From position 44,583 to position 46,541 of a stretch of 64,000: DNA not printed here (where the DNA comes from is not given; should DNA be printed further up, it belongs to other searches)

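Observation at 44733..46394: Type IV pilin fused to a tandem Cys-bridged YD-like repeat domain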

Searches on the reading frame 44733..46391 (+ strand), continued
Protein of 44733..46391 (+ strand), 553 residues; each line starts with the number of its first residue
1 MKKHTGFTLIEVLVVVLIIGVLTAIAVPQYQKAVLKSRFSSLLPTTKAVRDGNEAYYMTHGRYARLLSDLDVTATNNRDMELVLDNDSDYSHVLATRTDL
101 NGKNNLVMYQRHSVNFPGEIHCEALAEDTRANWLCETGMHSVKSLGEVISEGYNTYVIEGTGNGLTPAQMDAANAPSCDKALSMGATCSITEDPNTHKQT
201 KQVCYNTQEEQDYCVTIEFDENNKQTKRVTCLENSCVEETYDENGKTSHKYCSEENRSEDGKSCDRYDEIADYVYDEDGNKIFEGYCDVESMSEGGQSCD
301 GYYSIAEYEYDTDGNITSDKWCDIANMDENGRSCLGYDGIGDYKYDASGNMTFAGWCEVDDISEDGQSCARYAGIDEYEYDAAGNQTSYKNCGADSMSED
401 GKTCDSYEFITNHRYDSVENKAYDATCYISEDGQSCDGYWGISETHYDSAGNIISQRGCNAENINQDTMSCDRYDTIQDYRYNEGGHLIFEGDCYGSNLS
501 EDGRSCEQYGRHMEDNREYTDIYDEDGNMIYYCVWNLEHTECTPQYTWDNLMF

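Call 48: find_related_loci(query=A1, collection=genome_contigs, flank=4000)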
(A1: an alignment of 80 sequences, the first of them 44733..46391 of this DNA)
Query A1 (553 aa) in genome_contigs; peptide patterns used: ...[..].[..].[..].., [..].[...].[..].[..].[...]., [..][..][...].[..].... (x = any residue, [..] = any of these).
598 stretches matched a pattern (row limit reached: there are more); 233 encode a relative of the query (tblastn E <= 1e-3); the best 80 are kept; 79 distinct loci.
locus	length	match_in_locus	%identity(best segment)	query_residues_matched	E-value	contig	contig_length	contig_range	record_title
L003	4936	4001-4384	53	6-135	6e-31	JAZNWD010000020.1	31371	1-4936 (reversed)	MAG: Elusimicrobiaceae bacterium isolate T1900044785_TS20190251.MAGScoT_cleanbin_000015 SGB_2612_k141_2087284, whole gen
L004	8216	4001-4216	56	1-72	2e-20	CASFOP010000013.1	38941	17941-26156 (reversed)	uncultured bacterium isolate B2_L1_360360_idba_bin.108 genome assembly, contig: B2_L1_360360_idba_bin.108.fa_scaffold_68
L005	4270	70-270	61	6-72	4e-20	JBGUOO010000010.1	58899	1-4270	MAG: Elusimicrobiaceae bacterium isolate ruminal_MAG_185 ruminal_MAG_185_contig_0010, whole genome shotgun sequence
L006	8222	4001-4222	54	3-76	7e-20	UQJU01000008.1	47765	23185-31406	uncultured Spirochaetes bacterium isolate UMGS352 genome assembly, contig: NODE_161_length_47765_cov_3.066213, whole gen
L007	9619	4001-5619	57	1-72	2e-19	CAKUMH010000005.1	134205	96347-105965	MAG: uncultured Elusimicrobiales bacterium isolate REFINED_METABAT215_TOP10_CONTIGS_1500_ASSEMBLY_K77_MERGED__Hadza_MoBi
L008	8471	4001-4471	35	6-139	2e-19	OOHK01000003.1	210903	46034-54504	uncultured Elusimicrobium sp. isolate RUG130 genome assembly, contig: scaffold_24, whole genome shotgun sequence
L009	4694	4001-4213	52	2-72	2e-19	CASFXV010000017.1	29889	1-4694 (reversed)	uncultured bacterium isolate B32_L2_393393_idba_bin.39 genome assembly, contig: B32_L2_393393_idba_bin.39.fa_scaffold_10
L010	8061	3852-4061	61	1-72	3e-19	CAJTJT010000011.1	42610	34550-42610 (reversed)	MAG TPA_asm: uncultured Elusimicrobiales bacterium isolate MGBC103454 genome assembly, contig: MGBC103454.11, whole geno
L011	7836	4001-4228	51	6-81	3e-19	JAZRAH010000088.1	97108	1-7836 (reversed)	MAG: Elusimicrobiaceae bacterium isolate T1900045144_TC20190138.MAGScoT_cleanbin_000005 SGB_4931_k141_1176437, whole gen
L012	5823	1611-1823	55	6-76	3e-19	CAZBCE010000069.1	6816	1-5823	MAG TPA_asm: uncultured Elusimicrobium sp. isolate SRP216815_co1_216 genome assembly, contig: NODE_15993_length_6816_cov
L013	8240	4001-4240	49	6-85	4e-19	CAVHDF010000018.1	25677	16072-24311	Eggerthellaceae bacterium isolate H07618-L1_cleanbin_000027 genome assembly, contig: Spades_H07618-L1_contig_1466, whole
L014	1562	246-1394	54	3-73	4e-19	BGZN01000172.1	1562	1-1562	Candidatus Termititenax aidoneus NkOx7-01 DNA, TG2_NkOx7-01_NODE_172, whole genome shotgun sequence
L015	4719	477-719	53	2-79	2e-18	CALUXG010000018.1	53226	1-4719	MAG: uncultured Elusimicrobiales bacterium isolate E22__bin5 genome assembly, contig: E22__k127_9623914, whole genome sh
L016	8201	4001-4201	60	6-72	2e-18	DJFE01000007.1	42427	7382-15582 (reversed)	MAG TPA_asm: Elusimicrobia bacterium UBA5880 UBA5880_contig_1644, whole genome shotgun sequence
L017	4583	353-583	52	2-78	2e-18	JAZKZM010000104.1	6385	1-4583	MAG: Elusimicrobiaceae bacterium isolate T1900045088_TC20190082.MAGScoT_cleanbin_000011 SGB_4694_k141_692072, whole geno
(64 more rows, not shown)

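Call 50: list_cluster_members(proteins=[P0002, P0003, P0013, P0121, P0122, P0132, P0140, P0133, P0128, P0123])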
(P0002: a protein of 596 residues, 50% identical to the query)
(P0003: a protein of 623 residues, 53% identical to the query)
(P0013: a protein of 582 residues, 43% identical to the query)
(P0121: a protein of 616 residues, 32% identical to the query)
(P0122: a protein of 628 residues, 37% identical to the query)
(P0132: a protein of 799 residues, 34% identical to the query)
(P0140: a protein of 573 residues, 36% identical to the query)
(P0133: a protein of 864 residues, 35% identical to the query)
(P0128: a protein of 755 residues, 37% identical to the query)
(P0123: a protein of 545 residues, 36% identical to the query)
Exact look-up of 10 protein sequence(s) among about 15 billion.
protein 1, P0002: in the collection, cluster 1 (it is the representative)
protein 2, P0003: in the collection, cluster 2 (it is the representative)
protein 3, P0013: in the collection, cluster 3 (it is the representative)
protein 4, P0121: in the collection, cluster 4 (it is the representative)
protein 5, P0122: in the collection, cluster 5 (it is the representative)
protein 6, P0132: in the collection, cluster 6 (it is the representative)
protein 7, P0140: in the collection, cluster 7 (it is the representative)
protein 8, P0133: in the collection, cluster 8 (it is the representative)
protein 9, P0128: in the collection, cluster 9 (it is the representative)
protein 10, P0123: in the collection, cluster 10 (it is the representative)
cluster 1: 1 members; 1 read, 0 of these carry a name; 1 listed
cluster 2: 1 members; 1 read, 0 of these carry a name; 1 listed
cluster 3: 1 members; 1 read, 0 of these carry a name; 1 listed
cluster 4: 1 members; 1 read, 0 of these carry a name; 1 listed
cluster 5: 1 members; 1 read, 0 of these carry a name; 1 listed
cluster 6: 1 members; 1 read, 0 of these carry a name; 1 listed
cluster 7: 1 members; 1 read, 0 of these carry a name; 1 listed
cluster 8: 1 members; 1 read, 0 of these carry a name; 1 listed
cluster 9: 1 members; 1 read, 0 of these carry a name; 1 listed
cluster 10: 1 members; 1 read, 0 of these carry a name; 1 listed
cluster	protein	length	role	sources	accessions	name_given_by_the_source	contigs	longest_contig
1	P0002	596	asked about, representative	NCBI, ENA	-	-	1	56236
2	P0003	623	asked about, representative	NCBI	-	-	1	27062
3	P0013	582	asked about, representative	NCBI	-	-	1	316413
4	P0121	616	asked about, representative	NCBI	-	-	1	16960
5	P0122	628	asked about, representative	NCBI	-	-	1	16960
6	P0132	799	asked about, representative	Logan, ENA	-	-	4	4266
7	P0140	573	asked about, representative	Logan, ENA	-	-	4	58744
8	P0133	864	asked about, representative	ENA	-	-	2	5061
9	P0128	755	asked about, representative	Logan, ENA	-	-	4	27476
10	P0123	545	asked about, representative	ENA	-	-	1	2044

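Call 62: search_protein_families(library=pfam, proteins=[P0041, P0048, P0065, P0068, P0078, P0079, P0088, P0092, P0111, P0120], max_evalue=0.001)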
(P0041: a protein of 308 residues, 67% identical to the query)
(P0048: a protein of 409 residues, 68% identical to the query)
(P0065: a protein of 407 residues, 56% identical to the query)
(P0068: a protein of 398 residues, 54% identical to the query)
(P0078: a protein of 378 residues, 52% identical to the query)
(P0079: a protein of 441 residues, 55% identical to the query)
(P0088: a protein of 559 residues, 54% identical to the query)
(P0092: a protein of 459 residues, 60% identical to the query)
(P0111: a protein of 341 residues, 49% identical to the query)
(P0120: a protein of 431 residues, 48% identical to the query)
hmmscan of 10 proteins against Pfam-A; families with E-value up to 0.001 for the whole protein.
P0041 (308 aa): 1 family
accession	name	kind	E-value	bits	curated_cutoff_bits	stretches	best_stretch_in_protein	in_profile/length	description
PF07963.17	N_methyl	-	2.7e-07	30.3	21.2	1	7-28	5-26/27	Prokaryotic N-terminal methylation motif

P0048 (409 aa): 1 family
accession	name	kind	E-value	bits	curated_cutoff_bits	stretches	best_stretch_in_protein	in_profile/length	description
PF07963.17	N_methyl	-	4.2e-06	26.5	21.2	1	38-61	4-27/27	Prokaryotic N-terminal methylation motif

P0065 (407 aa): 3 families
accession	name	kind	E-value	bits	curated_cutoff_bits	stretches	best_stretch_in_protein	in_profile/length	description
PF07963.17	N_methyl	-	3e-09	36.5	21.2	1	2-27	1-26/27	Prokaryotic N-terminal methylation motif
PF16732.10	ComP_DUS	-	0.00037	21.7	27.3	1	29-100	1-75/87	Type IV minor pilin ComP, DNA uptake sequence receptor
PF16734.10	Pilin_GH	-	0.00049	20.9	28.9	0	48-135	9-91/114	Type IV pilin-like G and H, putative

P0068 (398 aa): 3 families
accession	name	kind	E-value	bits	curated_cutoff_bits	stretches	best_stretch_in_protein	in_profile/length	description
PF07963.17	N_methyl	-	4e-09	36.1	21.2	1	9-33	2-26/27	Prokaryotic N-terminal methylation motif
PF16734.10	Pilin_GH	-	1.4e-08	35.6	28.9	0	53-116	8-69/114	Type IV pilin-like G and H, putative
PF16732.10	ComP_DUS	-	7.1e-05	24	27.3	0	35-84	1-53/87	Type IV minor pilin ComP, DNA uptake sequence receptor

P0078 (378 aa): 2 families
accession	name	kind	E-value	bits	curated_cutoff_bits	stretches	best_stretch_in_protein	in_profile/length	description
PF07963.17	N_methyl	-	4e-07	29.8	21.2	1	25-47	4-26/27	Prokaryotic N-terminal methylation motif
PF16734.10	Pilin_GH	-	0.0003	21.6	28.9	1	69-128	10-71/114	Type IV pilin-like G and H, putative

P0079 (441 aa): 1 family
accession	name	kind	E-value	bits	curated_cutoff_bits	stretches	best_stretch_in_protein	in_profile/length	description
PF07963.17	N_methyl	-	2.6e-07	30.4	21.2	1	74-97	3-26/27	Prokaryotic N-terminal methylation motif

P0088 (559 aa): 1 family
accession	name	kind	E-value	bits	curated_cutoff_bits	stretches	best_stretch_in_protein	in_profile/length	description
PF07963.17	N_methyl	-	1.5e-06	28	21.2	1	71-94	3-26/27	Prokaryotic N-terminal methylation motif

P0092 (459 aa): 2 families
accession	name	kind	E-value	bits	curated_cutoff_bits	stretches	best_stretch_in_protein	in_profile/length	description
PF07963.17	N_methyl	-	2.3e-07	30.6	21.2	1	85-107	4-26/27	Prokaryotic N-terminal methylation motif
PF16734.10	Pilin_GH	-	0.00082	20.2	28.9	0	129-188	10-71/114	Type IV pilin-like G and H, putative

P0111 (341 aa): 6 families
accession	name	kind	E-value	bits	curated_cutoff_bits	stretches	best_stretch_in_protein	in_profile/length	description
PF07699.19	Ephrin_rec_like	-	3.8e-15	55.8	23.1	3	249-295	1-48/48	Tyrosine-protein kinase ephrin type A/B receptor-like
PF07562.20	NCD3G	-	1.5e-12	47.6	38.9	0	258-285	28-54/54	Nine Cysteines Domain of family 3 GPCR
PF23091.2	TNFR_ELAPOR1_6th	-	1.1e-10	41.7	33.2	0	306-334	12-39/41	ELAPOR1-like, TNF receptor-like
PF03302.18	VSP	-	2.5e-05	23.8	31.4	0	262-332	259-325/397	Giardia variant-specific surface protein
PF16734.10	Pilin_GH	-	8.5e-05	23.4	28.9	1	49-108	10-57/114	Type IV pilin-like G and H, putative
PF07963.17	N_methyl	-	0.00063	19.6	21.2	0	7-27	6-26/27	Prokaryotic N-terminal methylation motif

P0120 (431 aa): 6 families
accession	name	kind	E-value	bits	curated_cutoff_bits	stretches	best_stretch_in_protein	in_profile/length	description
PF07699.19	Ephrin_rec_like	-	4e-19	68.6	23.1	4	242-274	1-34/48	Tyrosine-protein kinase ephrin type A/B receptor-like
PF07562.20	NCD3G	-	6.9e-16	58.3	38.9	0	298-323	29-54/54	Nine Cysteines Domain of family 3 GPCR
PF23091.2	TNFR_ELAPOR1_6th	-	1.4e-13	50.9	33.2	1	394-422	12-39/41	ELAPOR1-like, TNF receptor-like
PF07963.17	N_methyl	-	4.5e-08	32.8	21.2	1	44-67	3-26/27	Prokaryotic N-terminal methylation motif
PF00020.24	TNFR_c6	-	0.00053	20.8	29.4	0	399-419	1-25/39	TNFR/NGFR cysteine-rich region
PF16734.10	Pilin_GH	-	0.00087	20.1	28.9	0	89-151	10-77/114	Type IV pilin-like G and H, putative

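Call 73: search_protein_families(library=ncbifam, alignment_id=A1, max_evalue=0.01)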
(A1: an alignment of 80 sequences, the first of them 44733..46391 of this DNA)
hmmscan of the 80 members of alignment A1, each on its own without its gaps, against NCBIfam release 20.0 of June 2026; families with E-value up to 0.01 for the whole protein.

A. member 1, window:44733-46391:+ (553 aa): 10 families
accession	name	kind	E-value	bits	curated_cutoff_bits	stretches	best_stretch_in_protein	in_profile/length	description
NF007862.0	PRK10574.1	equivalog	4.8e-10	39.7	138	1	1-60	1-60/145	prepilin peptidase-dependent pilin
NF041775.1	typeIV_PilA_Myxo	equivalog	3.2e-09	37.1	400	1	4-75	10-81/214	type IV pilin protein PilA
TIGR01710.1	typeII_sec_gspG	equivalog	5.9e-08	32.8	88.85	1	6-64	2-60/134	type II secretion system major pseudopilin GspG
NF040999.1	pilin_ComGC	equivalog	5.6e-07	29.7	75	1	5-64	2-61/84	competence type IV pilus major pilin ComGC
TIGR02532.1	IV_pilin_GFxxxE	domain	1.8e-06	27.5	16.3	1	5-27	2-24/24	prepilin-type N-terminal cleavage/methylation domain-containing protein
TIGR01708.2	typeII_sec_gspH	equivalog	3.6e-06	27.1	80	1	5-34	2-31/169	type II secretion system minor pseudopilin GspH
NF041013.1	T4P_ComGE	equivalog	0.0011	19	49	1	2-33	1-32/83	competence type IV pilus minor pilin ComGE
NF007800.0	PRK10506.1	equivalog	0.0022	17.8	158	1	1-32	5-36/163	prepilin peptidase-dependent protein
TIGR02596.1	TIGR02596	subfamily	0.0023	18.1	70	1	7-37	1-31/196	Verru_Chthon cassette protein D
TIGR02523.1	type_IV_pilV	equivalog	0.0058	17.1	52.2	1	5-27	2-26/139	type IV pilus modification protein PilV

B. families by the number of members that match (of 80 scanned): 17 families
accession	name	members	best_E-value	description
TIGR01710.1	typeII_sec_gspG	80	2.1e-14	type II secretion system major pseudopilin GspG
NF041775.1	typeIV_PilA_Myxo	80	8.2e-12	type IV pilin protein PilA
NF007862.0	PRK10574.1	80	2.4e-11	prepilin peptidase-dependent pilin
TIGR02532.1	IV_pilin_GFxxxE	79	7.1e-09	prepilin-type N-terminal cleavage/methylation domain-containing protein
NF040999.1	pilin_ComGC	79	1.4e-08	competence type IV pilus major pilin ComGC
TIGR01708.2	typeII_sec_gspH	79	2e-07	type II secretion system minor pseudopilin GspH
TIGR02596.1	TIGR02596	73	5.8e-05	Verru_Chthon cassette protein D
NF041013.1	T4P_ComGE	69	5.7e-06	competence type IV pilus minor pilin ComGE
NF007800.0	PRK10506.1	62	3.2e-05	prepilin peptidase-dependent protein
TIGR01643.1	YD_repeat_2x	38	2.2e-14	YD repeat-containing protein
TIGR02523.1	type_IV_pilV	25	0.00055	type IV pilus modification protein PilV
NF040982.1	ComGD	24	0.00014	competence type IV pilus minor pilin ComGD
NF040843.1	SE2200_fam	3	0.0044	SE2200 family small protein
NF038309.1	HisXaaSer_A3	2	0.0044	His-Xaa-Ser repeat protein HxsA3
TIGR03318.1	YdfZ_fam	1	0.0071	putative selenium delivery protein YdfZ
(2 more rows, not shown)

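Call 87: find_encoding_contigs(protein=P0013, flank=10000, max_places=2)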
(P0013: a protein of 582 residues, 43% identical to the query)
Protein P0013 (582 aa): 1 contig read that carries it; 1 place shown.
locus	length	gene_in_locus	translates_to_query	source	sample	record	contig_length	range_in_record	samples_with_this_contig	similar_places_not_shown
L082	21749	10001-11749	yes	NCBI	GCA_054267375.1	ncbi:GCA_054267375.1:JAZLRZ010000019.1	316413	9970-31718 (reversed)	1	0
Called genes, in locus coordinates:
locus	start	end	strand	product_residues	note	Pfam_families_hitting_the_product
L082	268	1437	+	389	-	PF00155:Aminotran_1_2, PF01053:Cys_Met_Meta_PP (weak), PF01041:DegT_DnrJ_EryC1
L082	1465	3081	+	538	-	PF01293:PEPCK_ATP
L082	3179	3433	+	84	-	PF02201:SWIB, PF26291:SWIB_eIF2D (weak)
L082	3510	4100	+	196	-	PF00484:Pro_CA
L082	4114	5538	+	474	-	PF00367:PTS_EIIB, PF02378:PTS_EIIC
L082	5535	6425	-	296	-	PF04055:Radical_SAM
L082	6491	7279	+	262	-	-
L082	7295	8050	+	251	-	-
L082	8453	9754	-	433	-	PF03553:Na_H_antiporter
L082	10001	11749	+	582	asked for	PF07963:N_methyl (weak)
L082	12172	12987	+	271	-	-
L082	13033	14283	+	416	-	PF02491:SHS2_FTSA, PF14450:FtsA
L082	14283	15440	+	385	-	PF00091:Tubulin, PF12327:FtsZ_C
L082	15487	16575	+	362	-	PF00437:T2SSE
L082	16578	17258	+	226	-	PF02224:Cytidylate_kin, PF13189:Cytidylate_kin2, PF13238:AAA_18 (faint), PF13207:AAA_17 (faint)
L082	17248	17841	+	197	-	PF01553:Acyltransferase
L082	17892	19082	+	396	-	PF21710:Spt6_S1 (faint), PF00575:S1 (weak), PF23459:S1_RRP5 (faint), PF00575:S1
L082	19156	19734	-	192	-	PF07963:N_methyl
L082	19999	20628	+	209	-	-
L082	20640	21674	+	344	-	PF02445:NadA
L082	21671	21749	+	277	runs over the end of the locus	PF02749:QRPTase_N, PF01729:QRPTase_C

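Call 88: find_encoding_contigs(protein=P0018, flank=10000, max_places=2)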
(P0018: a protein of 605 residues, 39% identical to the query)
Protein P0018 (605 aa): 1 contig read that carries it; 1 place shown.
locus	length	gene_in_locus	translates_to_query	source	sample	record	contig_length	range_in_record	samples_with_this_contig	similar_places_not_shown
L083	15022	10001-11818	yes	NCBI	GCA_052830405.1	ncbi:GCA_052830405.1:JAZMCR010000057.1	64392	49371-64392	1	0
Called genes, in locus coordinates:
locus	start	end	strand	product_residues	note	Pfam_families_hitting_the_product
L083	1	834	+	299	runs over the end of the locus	PF02129:Peptidase_S15, PF20434:BD-FAE (faint), PF00561:Abhydrolase_1 (weak), PF12146:Hydrolase_4, PF12697:Abhydrolase_6, PF00326:Peptidase_S9, PF01738:DLH (faint)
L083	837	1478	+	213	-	PF00702:Hydrolase, PF12710:HAD, PF13419:HAD_2, PF13242:Hydrolase_like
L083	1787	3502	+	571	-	PF07963:N_methyl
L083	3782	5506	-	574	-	PF00587:tRNA-synt_2b, PF04073:tRNA_edit, PF03129:HGTP_anticodon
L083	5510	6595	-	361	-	PF04551:GcpE, PF26540:GcpE_C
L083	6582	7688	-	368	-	PF02163:Peptidase_M50, PF00595:PDZ (weak), PF13180:PDZ_2 (weak), PF17820:PDZ_6 (weak)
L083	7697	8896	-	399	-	PF02670:DXP_reductoisom, PF08436:DXP_redisom_C, PF13288:DXPR_C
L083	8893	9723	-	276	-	PF01148:CTP_transf_1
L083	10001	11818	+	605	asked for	PF07963:N_methyl (weak)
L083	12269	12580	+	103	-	PF02699:YajC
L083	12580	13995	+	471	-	PF21760:SecD_1st, PF22599:SecDF_P1_head, PF02355:SecD_SecF_C, PF03176:MMPL (weak)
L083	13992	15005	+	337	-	PF07549:Sec_GG, PF02355:SecD_SecF_C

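Call 89: search_protein_families(library=ncbifam, proteins=[L082:15487-16572:+], max_evalue=0.00001)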
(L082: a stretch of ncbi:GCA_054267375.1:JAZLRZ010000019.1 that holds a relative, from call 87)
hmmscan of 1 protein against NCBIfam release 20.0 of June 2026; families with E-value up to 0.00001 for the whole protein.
L082:15487-16572:+ (362 aa): 17 families
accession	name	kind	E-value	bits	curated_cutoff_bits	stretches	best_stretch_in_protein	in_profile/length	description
TIGR01420.1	pilT_fam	subfamily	2.8e-123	411.5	319.1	1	5-345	2-342/343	PilT/PilU family type 4a pilus ATPase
TIGR02525.1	plasmid_TraJ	equivalog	1.6e-44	152.4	368.3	1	91-341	115-367/372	plasmid transfer ATPase TraJ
TIGR02524.1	dot_icm_DotB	equivalog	5.9e-40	137.5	463.3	1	8-306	9-319/358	Dot/Icm type IV secretion system ATPase DotB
NF041000.1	ATPase_ComGA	equivalog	1.4e-38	132.5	300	1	7-273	2-266/267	competence type IV pilus ATPase ComGA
TIGR02533.1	type_II_gspE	equivalog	1.1e-35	123.3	630.25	1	118-246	235-359/486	type II secretion system ATPase GspE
TIGR02538.1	type_IV_pilB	equivalog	8.6e-34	117.1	675.65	1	120-245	310-431/564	type IV-A pilus assembly ATPase PilB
NF007755.0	PRK10436.1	equivalog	1.7e-33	116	617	1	5-245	89-334/465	type II secretion system protein GspE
NF053534.1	T4PilAsmATPsTfpB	equivalog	1.1e-32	113.2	850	1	119-272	329-472/584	type IV pilus assembly ATPase TfpB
NF058587.1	archaellum_moto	equivalog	5.6e-17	61.7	550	1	129-244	278-394/527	archaellum flagellar ATPase motor FlaI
TIGR02782.1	TrbB_P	equivalog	2.1e-16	60.1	304.55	1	116-246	127-255/303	P-type conjugative transfer ATPase TrbB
TIGR02788.1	VirB11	equivalog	2.2e-16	59.8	249.95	1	116-247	135-266/308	P-type DNA transfer ATPase VirB11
TIGR03819.1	heli_sec_ATPase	hypoth_equivalog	5.6e-15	55.4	373.15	1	13-243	60-297/340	TadA family conjugal transfer-associated ATPase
NF010407.0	PRK13833.1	subfamily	6.4e-12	45.5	499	1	117-254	136-269/323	conjugal transfer protein TrbB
NF010425.0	PRK13851.1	equivalog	1.2e-11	44.1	461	1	117-244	154-281/344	type IV secretion system protein VirB11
NF010469.0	PRK13894.1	subfamily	1.6e-11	44.1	508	1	116-244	140-265/320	conjugal transfer ATPase TrbB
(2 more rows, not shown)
